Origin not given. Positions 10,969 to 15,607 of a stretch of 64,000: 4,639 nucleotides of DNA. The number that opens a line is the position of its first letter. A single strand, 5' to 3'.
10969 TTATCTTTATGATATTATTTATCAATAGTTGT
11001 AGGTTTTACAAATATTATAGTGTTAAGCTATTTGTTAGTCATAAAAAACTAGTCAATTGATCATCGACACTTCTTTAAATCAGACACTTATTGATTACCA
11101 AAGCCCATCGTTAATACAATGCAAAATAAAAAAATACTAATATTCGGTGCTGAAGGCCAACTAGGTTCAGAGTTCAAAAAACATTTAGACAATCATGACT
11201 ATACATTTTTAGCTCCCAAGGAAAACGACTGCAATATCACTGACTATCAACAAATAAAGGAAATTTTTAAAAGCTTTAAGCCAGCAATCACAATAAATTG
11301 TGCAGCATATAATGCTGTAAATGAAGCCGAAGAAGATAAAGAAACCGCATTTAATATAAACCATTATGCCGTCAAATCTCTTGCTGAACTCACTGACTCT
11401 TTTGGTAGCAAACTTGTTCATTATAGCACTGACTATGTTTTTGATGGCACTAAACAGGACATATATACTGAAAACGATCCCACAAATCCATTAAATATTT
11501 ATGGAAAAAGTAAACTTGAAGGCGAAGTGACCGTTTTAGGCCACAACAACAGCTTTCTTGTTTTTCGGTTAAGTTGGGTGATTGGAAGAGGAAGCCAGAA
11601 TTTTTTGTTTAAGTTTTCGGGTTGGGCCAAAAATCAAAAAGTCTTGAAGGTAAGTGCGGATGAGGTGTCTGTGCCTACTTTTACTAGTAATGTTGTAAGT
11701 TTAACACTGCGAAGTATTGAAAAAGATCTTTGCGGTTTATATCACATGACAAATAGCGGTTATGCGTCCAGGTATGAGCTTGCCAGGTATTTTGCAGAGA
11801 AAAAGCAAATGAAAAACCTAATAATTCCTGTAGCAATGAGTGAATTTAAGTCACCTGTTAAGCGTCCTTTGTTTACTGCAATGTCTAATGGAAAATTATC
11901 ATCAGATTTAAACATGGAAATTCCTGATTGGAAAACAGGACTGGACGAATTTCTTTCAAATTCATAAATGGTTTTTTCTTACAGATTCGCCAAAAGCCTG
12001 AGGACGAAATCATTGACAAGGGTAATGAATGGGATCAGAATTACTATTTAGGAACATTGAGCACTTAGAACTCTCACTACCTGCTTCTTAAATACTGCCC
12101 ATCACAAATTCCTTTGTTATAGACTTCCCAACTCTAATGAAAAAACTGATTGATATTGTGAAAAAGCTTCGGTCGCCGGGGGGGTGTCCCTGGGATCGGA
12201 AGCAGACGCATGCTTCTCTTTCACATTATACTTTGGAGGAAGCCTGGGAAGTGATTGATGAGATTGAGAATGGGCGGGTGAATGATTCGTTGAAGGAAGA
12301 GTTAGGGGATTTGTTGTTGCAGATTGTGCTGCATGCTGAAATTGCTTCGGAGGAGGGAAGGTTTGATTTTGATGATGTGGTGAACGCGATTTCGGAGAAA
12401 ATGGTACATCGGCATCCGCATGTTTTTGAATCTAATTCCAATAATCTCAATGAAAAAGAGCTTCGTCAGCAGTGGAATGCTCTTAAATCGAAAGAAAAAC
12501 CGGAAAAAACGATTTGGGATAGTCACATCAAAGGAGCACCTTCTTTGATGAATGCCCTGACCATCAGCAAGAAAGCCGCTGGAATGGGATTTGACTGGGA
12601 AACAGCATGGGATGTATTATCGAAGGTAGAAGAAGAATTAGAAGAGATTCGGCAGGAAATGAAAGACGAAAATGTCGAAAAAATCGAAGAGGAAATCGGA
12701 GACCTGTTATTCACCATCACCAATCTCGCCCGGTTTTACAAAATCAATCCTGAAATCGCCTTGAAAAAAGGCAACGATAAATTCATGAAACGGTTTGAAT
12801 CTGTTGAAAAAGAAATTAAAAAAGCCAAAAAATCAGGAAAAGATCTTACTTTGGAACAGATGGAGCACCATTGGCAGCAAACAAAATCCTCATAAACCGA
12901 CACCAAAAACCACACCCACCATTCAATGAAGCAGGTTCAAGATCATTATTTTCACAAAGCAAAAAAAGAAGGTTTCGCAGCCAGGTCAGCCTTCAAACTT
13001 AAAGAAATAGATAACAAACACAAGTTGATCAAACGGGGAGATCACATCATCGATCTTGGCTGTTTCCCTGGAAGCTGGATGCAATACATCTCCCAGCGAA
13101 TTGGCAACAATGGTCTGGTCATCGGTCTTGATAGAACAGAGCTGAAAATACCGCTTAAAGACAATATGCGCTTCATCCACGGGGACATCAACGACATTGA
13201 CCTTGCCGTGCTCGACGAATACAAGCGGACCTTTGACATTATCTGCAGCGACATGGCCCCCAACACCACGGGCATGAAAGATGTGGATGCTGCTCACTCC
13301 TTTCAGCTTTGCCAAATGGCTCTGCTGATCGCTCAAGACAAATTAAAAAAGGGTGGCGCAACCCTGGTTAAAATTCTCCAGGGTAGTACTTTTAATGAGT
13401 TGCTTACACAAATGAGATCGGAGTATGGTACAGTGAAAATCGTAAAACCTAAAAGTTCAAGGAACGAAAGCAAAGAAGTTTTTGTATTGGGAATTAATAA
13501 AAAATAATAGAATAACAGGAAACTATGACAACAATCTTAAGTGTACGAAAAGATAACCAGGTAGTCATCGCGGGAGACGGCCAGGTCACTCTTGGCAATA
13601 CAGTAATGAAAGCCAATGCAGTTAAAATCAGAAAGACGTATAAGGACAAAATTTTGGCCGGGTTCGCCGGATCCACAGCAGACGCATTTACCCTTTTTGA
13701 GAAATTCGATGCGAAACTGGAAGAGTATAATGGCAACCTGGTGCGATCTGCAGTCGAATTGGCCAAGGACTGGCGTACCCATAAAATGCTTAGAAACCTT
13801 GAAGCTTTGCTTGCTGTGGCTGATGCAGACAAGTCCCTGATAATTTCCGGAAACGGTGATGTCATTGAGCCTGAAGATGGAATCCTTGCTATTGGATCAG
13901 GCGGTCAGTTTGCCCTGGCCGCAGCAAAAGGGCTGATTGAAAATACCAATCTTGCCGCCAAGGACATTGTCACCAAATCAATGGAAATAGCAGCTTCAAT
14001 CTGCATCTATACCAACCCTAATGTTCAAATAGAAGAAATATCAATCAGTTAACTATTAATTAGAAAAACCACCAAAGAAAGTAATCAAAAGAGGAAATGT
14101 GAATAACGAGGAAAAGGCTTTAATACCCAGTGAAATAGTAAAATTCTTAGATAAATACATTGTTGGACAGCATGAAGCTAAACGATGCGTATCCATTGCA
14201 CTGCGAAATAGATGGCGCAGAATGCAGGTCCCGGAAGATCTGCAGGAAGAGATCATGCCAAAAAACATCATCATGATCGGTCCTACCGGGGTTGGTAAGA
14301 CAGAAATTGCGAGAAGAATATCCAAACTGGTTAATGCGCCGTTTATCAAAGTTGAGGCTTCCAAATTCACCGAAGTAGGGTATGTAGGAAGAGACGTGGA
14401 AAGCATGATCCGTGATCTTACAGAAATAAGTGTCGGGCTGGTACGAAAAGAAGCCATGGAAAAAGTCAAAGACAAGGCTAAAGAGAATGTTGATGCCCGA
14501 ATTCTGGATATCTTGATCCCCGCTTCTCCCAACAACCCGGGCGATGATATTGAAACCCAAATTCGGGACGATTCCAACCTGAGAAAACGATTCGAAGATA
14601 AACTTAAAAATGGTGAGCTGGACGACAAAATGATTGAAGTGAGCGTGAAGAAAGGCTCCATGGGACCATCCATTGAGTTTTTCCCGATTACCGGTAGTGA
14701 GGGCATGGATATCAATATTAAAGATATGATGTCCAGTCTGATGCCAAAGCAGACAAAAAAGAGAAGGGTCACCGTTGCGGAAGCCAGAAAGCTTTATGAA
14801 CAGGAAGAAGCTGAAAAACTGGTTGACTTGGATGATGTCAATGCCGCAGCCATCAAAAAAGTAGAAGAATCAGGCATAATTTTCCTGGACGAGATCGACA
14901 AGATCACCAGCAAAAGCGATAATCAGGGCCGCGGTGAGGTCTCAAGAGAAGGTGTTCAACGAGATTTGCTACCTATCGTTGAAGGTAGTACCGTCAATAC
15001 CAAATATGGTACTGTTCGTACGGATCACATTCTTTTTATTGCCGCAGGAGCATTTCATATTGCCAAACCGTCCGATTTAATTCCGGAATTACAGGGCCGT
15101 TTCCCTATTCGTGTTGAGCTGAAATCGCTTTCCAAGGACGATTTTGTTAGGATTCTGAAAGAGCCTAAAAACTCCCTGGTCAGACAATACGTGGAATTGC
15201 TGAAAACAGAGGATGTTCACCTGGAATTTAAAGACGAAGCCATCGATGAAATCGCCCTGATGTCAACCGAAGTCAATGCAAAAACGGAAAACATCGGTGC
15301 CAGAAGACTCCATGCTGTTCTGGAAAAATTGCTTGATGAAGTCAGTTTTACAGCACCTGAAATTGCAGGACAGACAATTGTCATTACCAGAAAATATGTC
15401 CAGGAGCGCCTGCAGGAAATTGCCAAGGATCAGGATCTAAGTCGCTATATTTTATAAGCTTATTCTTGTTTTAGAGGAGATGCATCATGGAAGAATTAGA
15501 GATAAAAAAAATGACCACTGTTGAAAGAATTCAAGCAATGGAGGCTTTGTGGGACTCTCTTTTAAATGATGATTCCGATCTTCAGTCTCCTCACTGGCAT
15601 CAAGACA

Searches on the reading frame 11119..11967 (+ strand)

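Call 63: search_protein_families(library=pfam, proteins=[window:11119-11967:+], max_evalue=0.00001)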
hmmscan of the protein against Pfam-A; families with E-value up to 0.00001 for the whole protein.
window:11119-11967:+ (282 aa): 4 families
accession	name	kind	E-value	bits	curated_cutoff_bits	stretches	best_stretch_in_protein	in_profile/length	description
PF04321.23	RmlD_sub_bind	-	2.7e-82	276.5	27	1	5-281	2-284/287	RmlD substrate binding domain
PF01370.27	Epimerase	-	7.3e-21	75.1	20.9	1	6-161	1-184/240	NAD dependent epimerase/dehydratase family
PF16363.11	GDP_Man_Dehyd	-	1.9e-12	47.8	27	1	37-148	58-173/332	GDP-mannose 4,6 dehydratase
PF02719.21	Polysacc_synt_2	-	2.8e-06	27.2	20.2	0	4-144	24-154/293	Polysaccharide biosynthesis protein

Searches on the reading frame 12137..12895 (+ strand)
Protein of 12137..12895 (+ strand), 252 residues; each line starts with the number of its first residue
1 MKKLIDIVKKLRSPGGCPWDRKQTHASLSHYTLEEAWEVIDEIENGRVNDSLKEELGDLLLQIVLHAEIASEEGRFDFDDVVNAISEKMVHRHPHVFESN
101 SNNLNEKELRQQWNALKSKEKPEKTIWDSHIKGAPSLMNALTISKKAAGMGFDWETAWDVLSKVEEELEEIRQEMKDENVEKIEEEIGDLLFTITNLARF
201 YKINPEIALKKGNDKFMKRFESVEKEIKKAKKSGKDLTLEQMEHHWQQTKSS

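Call 64: search_protein_families(library=pfam, proteins=[window:12137-12895:+], max_evalue=0.00001)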
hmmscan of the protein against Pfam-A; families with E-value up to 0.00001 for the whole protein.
window:12137-12895:+ (252 aa): 1 family
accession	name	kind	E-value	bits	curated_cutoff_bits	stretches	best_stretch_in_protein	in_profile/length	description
PF03819.22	MazG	-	6.7e-35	119.6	22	2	23-97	1-74/74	MazG nucleotide pyrophosphohydrolase domain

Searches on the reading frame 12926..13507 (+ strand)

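Call 64: search_protein_families(library=pfam, proteins=[window:12926-13507:+], max_evalue=0.00001)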
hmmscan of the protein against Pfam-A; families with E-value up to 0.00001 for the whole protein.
window:12926-13507:+ (193 aa): 2 families
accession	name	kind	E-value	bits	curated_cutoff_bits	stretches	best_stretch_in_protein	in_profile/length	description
PF01728.25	FtsJ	-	3.1e-49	167.8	24.1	1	18-191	2-180/181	FtsJ-like methyltransferase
PF13847.12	Methyltransf_31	-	4.6e-09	36.5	27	1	35-160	1-119/145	Methyltransferase domain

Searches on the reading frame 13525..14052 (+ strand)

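Call 64: search_protein_families(library=pfam, proteins=[window:13525-14052:+], max_evalue=0.00001)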
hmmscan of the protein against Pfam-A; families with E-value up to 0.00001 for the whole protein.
window:13525-14052:+ (175 aa): 1 family
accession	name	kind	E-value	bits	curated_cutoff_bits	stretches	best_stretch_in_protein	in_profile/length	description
PF00227.31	Proteasome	-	1.7e-23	83.7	22.4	1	2-171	5-188/189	Proteasome subunit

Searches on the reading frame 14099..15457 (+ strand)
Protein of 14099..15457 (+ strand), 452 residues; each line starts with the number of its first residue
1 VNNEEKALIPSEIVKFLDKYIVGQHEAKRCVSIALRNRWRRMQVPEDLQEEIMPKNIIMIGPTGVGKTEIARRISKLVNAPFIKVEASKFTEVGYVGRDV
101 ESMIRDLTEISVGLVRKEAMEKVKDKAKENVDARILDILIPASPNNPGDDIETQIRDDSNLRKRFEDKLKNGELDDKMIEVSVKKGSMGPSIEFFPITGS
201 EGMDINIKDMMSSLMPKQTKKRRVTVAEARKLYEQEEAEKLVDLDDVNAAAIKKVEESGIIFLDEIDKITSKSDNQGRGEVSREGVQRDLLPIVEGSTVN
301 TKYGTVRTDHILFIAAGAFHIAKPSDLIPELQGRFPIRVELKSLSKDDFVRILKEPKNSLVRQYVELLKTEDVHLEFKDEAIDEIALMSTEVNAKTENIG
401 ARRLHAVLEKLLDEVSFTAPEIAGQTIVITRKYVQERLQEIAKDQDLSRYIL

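Call 64: search_protein_families(library=pfam, proteins=[window:14099-15457:+], max_evalue=0.00001)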
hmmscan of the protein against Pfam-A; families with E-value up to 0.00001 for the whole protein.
window:14099-15457:+ (452 aa): 3 families
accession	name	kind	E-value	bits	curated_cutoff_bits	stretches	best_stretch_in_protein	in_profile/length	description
PF07724.20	AAA_2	-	6.2e-36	124.4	27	1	208-338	24-166/166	AAA domain (Cdc48 subfamily)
PF00004.35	AAA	-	2.9e-17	63.8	21.2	2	252-341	50-129/131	ATPase family associated with various cellular activities (AAA)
PF07728.20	AAA_5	-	6.9e-09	36.3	22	0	56-92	1-38/139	AAA domain (dynein-related subfamily)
